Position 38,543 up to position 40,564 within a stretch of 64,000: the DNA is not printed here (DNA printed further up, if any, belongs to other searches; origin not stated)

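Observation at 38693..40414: Novel cytoplasmic protein with six tandem ~73-aa repeats sandwiched between alaS and mnmA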

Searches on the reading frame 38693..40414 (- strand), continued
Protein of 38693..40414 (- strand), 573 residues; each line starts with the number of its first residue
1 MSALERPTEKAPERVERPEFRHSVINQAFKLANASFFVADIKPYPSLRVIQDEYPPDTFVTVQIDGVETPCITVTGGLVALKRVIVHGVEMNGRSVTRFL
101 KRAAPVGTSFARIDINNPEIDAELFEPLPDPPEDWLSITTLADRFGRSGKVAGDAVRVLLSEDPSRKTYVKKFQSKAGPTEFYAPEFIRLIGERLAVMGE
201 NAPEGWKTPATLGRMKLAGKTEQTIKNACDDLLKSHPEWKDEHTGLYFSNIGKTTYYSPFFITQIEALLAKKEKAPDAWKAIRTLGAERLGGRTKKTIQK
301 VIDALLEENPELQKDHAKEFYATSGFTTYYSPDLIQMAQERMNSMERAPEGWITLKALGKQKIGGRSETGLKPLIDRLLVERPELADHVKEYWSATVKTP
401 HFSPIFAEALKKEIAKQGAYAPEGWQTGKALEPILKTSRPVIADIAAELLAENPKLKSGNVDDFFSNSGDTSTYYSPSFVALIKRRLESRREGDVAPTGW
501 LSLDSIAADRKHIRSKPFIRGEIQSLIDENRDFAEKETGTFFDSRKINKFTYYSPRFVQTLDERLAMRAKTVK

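Call 66: fold_search(model_id=the predicted structure, library=pdb)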
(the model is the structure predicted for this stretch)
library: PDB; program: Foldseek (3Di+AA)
matches with E <= 10: 509; with E <= 0.001: 0
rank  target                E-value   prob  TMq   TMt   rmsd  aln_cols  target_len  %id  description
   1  8co1_A1               4.8e-03  0.25  0.08  0.08  34.1       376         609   12  Type II Secretion System (released 2024-04-10)
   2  7zs9_2                8.2e-03  0.18  0.09  0.11  24.8       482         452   12  Yeast RNA polymerase II transcription pre-initiation complex with the +1 nucleosome (complex A) (released 2022-11-16)
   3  7o4i_2                1.1e-02  0.14  0.08  0.10  25.3       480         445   11  Yeast RNA polymerase II transcription pre-initiation complex with initial transcription bubble (released 2021-06-16)
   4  5zdh_A                2.4e-02  0.21  0.09  0.10  36.0       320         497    9  CryoEM structure of ETEC Pilotin-Secretin AspS-GspD complex (released 2018-04-18)
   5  4eog                  3.6e-02  0.20  0.07  0.08  21.8       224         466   13  Crystal structure of Csx1 of Pyrococcus furiosus (released 2013-01-02)
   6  7ast_X                5.0e-02  0.10  0.08  0.10  25.1       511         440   12  Apo Human RNA Polymerase III (released 2020-12-23)
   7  8ebs_D                7.7e-02  0.06  0.07  0.08  29.1       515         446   11  Initial DNA-lesion (Cy5) binding by XPC and TFIIH (released 2023-04-19)
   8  8ebt_D                1.1e-01  0.08  0.09  0.12  24.4       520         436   10  XPA repositioning Core7 of TFIIH relative to XPC-DNA lesion (Cy5) (released 2023-04-19)
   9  8a12_A                1.4e-01  0.07  0.09  0.07  34.3       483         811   11  Plasmodium falciparum Myosin A full-length, post-rigor state complexed to Mg.ATP-gamma-S (released 2023-06-21)
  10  8bvw_3                1.6e-01  0.06  0.09  0.11  24.1       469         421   11  RNA polymerase II pre-initiation complex with the distal +1 nucleosome (PIC-Nuc18W) (released 2023-05-03)
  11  7z1o_O                1.7e-01  0.05  0.08  0.08  29.1       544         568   11  Structure of yeast RNA Polymerase III PTC + NTPs (released 2022-08-31)
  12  7z1l_O                1.9e-01  0.05  0.08  0.08  27.9       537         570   11  Structure of yeast RNA Polymerase III Pre-Termination Complex (PTC) (released 2022-08-31)
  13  2xub                  2.0e-01  0.08  0.08  0.10  23.8       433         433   10  Human RPC62 subunit structure (released 2011-03-02)
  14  5oqj_2                2.0e-01  0.06  0.08  0.11  25.0       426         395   10  STRUCTURE OF YEAST TRANSCRIPTION PRE-INITIATION COMPLEX WITH TFIIH (released 2018-04-25)
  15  9pd3_D                2.2e-01  0.06  0.09  0.12  24.0       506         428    9  NER dual incision complex - DuIS (released 2026-02-18)
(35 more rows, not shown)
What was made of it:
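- Closest known: Proteins with several winged helices in one chain. Same: They appear as weak Foldseek hits of the full-length model (call 66).
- The weak Foldseek hits of the full model are to multi-winged-helix protein-binding subunits such as Tfb2/p52 and RPC62, at low probability (call 66).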

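Call 76: search_protein_families(library=pfam, proteins=[L001:2790-4160:+], max_evalue=0.001)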
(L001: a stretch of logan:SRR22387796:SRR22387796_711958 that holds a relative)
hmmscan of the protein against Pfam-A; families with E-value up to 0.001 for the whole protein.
L001:2790-4160:+ (457 aa): 0 families

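Call 78: search_protein_families(library=phrogs, proteins=[L001:2790-4160:+], max_evalue=0.001)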
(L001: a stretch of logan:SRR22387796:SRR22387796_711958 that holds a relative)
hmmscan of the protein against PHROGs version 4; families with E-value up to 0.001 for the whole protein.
L001:2790-4160:+ (457 aa): 0 families

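Call 97: search_solved_structures(query=A8, max_evalue=1)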
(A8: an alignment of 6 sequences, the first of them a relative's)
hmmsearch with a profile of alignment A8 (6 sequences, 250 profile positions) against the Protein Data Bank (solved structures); distinct sequences matched with E-value up to 1: 6.
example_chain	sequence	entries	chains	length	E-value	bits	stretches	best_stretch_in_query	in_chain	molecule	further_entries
3jq0_A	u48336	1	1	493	0.014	18.1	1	135-174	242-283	SusD superfamily protein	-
6bit_H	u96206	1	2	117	0.63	12.7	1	94-145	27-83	Tyrosine-protein phosphatase non-receptor type substrate 1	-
7st5_F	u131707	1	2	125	0.74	12.5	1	94-145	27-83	Tyrosine-protein phosphatase non-receptor type substrate 1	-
4cmm_A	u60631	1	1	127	0.76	12.4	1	94-145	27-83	TYROSINE-PROTEIN PHOSPHATASE NON-RECEPTOR TYPE SUBSTRATE 1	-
7kpg_S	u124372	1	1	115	0.76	12.4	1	94-145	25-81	Tyrosine-protein phosphatase non-receptor type substrate 1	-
6nmr_S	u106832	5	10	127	0.94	12.1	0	94-145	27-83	Tyrosine-protein phosphatase non-receptor type substrate 1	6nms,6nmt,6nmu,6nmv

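Call 99: search_protein_families(library=pfam, alignment_id=A8, max_evalue=0.1)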
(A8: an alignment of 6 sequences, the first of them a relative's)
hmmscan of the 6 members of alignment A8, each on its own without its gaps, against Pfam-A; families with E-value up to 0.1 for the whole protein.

A. member 1, L001:590-1312:+ (241 aa): 1 family
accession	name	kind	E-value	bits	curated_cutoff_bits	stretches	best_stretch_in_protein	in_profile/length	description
PF25278.1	DUF7872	-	0.086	12.7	26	0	15-83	24-89/224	Domain of unknown function (DUF7872)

B. families by the number of members that match (of 6 scanned): 2 families
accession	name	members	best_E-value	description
PF25278.1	DUF7872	1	0.086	Domain of unknown function (DUF7872)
PF18593.6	CdiI_2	1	0.086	CdiI immunity protein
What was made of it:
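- Tried and rejected: Common ~245-aa N-domain of the family: no Pfam or PDB match (calls 97, 99).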
